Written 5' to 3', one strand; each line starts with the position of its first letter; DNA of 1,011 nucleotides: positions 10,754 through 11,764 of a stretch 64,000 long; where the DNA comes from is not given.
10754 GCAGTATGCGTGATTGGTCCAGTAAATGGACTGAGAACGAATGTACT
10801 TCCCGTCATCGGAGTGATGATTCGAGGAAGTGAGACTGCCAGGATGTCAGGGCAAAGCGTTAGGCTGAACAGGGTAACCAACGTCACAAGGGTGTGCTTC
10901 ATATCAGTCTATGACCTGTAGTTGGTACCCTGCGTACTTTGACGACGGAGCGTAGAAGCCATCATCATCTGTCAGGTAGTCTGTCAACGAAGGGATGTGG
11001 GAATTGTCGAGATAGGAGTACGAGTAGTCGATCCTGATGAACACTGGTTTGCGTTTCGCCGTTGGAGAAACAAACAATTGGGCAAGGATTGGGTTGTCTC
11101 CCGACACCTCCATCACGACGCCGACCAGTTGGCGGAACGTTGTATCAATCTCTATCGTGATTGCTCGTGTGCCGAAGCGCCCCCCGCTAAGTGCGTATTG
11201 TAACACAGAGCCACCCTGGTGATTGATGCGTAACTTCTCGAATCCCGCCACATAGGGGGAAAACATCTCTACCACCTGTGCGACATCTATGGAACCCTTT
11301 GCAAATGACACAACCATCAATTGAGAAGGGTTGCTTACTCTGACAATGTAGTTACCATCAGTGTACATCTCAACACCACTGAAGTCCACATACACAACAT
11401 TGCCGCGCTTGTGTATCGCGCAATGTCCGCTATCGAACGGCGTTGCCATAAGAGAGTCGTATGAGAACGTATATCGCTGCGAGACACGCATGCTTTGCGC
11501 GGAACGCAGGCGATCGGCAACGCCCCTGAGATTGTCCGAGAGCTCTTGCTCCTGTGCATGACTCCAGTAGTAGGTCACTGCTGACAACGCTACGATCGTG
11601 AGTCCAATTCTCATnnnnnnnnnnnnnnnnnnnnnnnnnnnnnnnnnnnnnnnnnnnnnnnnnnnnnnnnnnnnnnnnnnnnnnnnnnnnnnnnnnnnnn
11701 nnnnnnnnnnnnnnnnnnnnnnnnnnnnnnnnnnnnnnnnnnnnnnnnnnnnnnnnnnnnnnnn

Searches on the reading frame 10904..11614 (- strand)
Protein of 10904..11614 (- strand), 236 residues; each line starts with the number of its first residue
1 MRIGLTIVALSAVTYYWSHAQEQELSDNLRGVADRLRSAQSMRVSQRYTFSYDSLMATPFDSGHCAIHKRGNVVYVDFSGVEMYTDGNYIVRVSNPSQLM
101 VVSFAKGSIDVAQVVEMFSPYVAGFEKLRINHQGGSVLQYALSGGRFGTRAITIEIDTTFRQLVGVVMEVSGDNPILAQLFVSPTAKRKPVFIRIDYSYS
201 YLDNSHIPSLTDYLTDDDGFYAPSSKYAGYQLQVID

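Call 10: search_protein_families(library=pfam, proteins=[window:10904-11614:-], max_evalue=0.01)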
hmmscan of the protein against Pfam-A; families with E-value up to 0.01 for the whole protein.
window:10904-11614:- (236 aa): 0 families

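Call 33: find_related_loci(query=A1, collection=genome_contigs, flank=10000)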
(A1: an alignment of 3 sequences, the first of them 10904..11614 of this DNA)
Query A1 (236 aa) in genome_contigs; peptide patterns used: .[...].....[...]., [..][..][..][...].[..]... (x = any residue, [..] = any of these).
30 stretches matched a pattern; 1 encode a relative of the query (tblastn E <= 1e-3); 1 distinct loci.
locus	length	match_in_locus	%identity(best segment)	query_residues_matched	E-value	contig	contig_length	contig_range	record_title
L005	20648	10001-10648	31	20-236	4e-34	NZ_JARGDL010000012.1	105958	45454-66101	Stygiobacter electus strain 09-Me 12, whole genome shotgun sequence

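Call 55: find_encoding_contigs(protein=window:10904-11614:-, flank=10000, max_places=6)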
Protein window:10904-11614:- (236 aa): no gene with exactly this product is on record in the collection.
